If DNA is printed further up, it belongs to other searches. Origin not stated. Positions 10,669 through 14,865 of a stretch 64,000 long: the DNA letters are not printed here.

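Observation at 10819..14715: Single-chain PelA-PelB: lipid-anchored deacetylase fused to TPR-like repeats and an export barrel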

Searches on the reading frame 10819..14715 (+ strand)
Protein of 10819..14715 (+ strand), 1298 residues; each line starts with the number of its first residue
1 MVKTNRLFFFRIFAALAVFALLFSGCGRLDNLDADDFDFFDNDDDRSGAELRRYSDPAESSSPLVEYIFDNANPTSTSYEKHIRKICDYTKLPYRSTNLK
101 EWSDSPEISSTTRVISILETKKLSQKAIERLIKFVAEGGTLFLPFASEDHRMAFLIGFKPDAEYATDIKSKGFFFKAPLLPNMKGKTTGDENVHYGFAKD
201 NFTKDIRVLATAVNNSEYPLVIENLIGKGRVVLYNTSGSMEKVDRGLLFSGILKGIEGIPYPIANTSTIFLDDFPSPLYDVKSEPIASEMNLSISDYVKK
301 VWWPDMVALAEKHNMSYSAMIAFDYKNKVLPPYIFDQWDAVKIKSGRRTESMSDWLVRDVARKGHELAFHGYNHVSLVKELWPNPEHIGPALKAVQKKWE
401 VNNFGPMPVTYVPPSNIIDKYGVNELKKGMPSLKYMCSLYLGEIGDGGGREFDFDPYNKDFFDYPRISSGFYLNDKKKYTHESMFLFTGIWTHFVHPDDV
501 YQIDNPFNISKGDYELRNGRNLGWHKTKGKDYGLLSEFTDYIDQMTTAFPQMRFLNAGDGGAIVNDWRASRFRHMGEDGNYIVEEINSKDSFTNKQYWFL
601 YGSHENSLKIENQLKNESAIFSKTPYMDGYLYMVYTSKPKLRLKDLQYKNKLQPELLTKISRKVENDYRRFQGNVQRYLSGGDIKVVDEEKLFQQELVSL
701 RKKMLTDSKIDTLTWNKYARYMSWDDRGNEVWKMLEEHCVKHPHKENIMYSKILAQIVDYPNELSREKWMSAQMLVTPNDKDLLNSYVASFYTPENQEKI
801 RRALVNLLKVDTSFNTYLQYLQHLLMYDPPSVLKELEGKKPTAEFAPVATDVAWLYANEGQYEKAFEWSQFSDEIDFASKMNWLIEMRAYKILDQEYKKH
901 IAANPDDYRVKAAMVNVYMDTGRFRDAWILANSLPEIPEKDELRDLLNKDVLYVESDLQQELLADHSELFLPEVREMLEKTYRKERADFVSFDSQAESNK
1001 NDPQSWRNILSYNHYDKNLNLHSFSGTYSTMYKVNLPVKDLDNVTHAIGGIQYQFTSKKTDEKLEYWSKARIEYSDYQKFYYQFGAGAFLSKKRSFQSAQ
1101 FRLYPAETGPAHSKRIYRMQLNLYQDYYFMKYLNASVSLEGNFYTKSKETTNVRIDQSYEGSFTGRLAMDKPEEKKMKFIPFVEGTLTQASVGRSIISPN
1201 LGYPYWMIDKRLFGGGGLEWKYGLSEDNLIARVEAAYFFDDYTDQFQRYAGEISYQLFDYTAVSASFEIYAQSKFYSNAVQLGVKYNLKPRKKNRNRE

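Call 5: search_protein_families(library=pfam, proteins=[window:10819-14715:+], max_evalue=0.01)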
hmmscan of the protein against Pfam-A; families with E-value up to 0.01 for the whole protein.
window:10819-14715:+ (1298 aa): 1 family
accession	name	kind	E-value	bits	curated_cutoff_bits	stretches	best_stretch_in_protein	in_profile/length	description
PF09960.14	DUF2194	-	6.1e-71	239.9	30.4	1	69-603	43-561/582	Uncharacterised protein conserved in bacteria (DUF2194)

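Call 6: search_protein_families(library=ncbifam, proteins=[window:10819-14715:+], max_evalue=0.01)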
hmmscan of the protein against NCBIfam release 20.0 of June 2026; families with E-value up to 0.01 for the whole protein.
window:10819-14715:+ (1298 aa): 1 family
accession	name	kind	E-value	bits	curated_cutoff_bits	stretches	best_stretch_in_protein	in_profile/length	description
TIGR03006.1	pepcterm_polyde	equivalog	0.0076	15.4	276.2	0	356-377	65-86/272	XrtA system polysaccharide deacetylase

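Call 7: search_solved_structures(query=window:10819-14715:+, max_evalue=1, show_alignments=3)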
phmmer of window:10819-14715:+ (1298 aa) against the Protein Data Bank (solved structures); distinct sequences matched with E-value up to 1: 3.
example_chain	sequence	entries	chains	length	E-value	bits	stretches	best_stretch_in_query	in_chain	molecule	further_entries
9zau_A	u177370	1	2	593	1.1e-39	139.2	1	53-504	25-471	Predicted membrane protein, putative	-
7alw_A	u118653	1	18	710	0.47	11.3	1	304-361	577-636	Low calcium response protein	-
3rxz_A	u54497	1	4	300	0.85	10.5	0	357-379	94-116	Polysaccharide deacetylase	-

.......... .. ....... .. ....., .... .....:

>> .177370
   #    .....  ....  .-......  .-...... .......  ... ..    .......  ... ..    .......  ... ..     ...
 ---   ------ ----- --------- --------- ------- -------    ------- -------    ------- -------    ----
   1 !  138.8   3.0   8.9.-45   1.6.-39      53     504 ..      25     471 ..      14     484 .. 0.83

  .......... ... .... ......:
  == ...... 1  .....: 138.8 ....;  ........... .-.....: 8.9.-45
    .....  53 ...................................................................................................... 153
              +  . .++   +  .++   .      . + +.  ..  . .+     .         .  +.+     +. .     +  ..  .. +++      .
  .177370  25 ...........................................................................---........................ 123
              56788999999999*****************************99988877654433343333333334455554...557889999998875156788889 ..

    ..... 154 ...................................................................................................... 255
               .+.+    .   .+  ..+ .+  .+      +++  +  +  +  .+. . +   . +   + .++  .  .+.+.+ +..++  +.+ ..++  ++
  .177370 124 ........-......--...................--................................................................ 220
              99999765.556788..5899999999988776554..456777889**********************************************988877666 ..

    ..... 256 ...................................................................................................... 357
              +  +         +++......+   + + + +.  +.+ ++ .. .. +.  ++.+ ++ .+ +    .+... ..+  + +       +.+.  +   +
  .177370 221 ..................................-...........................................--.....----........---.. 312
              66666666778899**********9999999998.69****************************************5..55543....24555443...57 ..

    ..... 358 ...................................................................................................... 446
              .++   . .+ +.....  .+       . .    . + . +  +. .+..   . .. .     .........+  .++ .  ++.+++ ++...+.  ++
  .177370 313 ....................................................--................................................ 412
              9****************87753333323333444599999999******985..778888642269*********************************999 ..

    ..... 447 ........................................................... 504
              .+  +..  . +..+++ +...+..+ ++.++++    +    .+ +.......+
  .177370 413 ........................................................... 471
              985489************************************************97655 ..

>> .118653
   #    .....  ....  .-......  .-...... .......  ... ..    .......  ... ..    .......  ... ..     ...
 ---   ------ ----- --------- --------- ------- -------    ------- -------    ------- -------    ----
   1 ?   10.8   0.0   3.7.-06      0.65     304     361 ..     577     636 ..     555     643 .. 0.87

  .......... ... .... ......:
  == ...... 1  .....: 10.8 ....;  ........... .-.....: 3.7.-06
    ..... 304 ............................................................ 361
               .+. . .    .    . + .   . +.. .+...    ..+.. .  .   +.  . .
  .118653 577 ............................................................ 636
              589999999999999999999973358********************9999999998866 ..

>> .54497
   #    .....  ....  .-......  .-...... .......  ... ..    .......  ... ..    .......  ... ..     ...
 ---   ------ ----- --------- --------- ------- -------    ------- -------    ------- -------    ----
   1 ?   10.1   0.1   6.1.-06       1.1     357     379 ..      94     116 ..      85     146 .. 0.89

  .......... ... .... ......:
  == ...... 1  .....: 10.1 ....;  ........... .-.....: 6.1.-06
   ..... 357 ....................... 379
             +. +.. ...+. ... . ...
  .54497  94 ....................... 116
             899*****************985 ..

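Call 8: find_homologous_proteins(query=window:10819-14715:+)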
Query window:10819-14715:+ (1298 aa): 523 proteins with E <= 0.001 among 8000 candidates; the best 120 are listed.
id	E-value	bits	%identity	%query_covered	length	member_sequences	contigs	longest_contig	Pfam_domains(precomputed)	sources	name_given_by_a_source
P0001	0.0e+0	3018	100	100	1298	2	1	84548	PF09960.15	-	-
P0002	0.0e+0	2528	82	100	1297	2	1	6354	PF09960.15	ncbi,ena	-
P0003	0.0e+0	2241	73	98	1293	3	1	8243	PF09960.15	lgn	-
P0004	0.0e+0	2062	66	99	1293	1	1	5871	PF10096.15,PF09960.15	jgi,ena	-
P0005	0.0e+0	2055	67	99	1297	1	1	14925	PF09960.15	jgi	jgi:hypothetical protein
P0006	0.0e+0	2023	65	100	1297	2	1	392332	PF09960.15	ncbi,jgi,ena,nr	ncbi:MAG TPA: DUF2194 domain-containing protein [Flavobacterium sp.]|nr:DUF2194 domain-containing pr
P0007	0.0e+0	1981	63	99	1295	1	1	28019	PF09960.15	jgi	jgi:hypothetical protein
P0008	0.0e+0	1978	64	99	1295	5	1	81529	PF09960.15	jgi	jgi:hypothetical protein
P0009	0.0e+0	1967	63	99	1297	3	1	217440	PF09960.15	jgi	jgi:hypothetical protein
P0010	0.0e+0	1957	64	97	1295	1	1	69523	PF09960.15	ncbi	-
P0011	0.0e+0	1955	63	98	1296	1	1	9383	PF09960.15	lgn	-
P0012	0.0e+0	1950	62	99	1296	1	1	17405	PF09960.15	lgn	-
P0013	0.0e+0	1950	63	99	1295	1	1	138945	PF10096.15,PF09960.15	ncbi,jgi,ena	ncbi:MAG TPA: DUF2194 domain-containing protein [Flavobacterium sp.]|jgi:hypothetical protein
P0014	0.0e+0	1941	62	98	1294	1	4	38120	PF09960.15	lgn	-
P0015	0.0e+0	1930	62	98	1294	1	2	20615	PF09960.15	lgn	-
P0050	0.0e+0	1563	52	98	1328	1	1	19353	PF09960.15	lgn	-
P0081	0.0e+0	1492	50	97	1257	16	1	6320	PF09960.15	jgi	jgi:hypothetical protein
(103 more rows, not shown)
